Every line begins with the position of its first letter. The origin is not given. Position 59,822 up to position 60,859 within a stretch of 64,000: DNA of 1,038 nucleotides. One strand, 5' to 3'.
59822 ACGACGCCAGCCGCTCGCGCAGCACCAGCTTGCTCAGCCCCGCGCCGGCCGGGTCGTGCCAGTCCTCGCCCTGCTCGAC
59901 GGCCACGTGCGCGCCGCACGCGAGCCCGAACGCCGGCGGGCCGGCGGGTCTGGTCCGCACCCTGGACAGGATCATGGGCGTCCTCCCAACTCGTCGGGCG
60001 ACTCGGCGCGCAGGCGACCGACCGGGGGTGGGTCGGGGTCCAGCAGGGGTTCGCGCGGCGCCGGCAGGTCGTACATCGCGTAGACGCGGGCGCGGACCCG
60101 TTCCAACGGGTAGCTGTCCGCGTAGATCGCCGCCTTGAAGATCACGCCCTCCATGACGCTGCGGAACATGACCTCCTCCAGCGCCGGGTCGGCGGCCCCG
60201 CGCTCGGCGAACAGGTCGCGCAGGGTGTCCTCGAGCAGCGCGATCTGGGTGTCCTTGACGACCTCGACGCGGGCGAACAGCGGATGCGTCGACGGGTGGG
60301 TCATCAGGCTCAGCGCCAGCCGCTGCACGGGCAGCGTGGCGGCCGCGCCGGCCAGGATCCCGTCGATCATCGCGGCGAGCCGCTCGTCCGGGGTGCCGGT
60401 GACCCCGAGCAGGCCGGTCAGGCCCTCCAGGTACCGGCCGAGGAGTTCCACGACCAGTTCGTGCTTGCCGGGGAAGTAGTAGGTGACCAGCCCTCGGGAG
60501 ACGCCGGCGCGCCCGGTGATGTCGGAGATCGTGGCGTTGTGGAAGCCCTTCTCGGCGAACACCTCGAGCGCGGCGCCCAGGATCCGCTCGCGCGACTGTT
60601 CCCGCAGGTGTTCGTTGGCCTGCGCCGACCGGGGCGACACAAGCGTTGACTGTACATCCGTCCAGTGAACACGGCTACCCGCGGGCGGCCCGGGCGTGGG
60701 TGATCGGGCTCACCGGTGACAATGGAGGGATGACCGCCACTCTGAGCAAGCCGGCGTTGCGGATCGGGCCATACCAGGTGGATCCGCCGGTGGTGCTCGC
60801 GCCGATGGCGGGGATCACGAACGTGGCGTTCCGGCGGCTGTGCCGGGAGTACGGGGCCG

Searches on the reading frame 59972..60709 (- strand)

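Call 7: search_protein_families(library=pfam, proteins=[window:59972-60709:-])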
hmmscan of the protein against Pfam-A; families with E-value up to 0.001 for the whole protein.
window:59972-60709:- (245 aa): 2 families
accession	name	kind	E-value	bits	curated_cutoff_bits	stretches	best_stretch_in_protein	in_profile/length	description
PF00440.29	TetR_N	-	3e-16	59.4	24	1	43-89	1-47/47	Bacterial regulatory proteins, tetR family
PF13977.11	TetR_C_6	-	0.00016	22.3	27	1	107-209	1-106/115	BetI-type transcriptional repressor, C-terminal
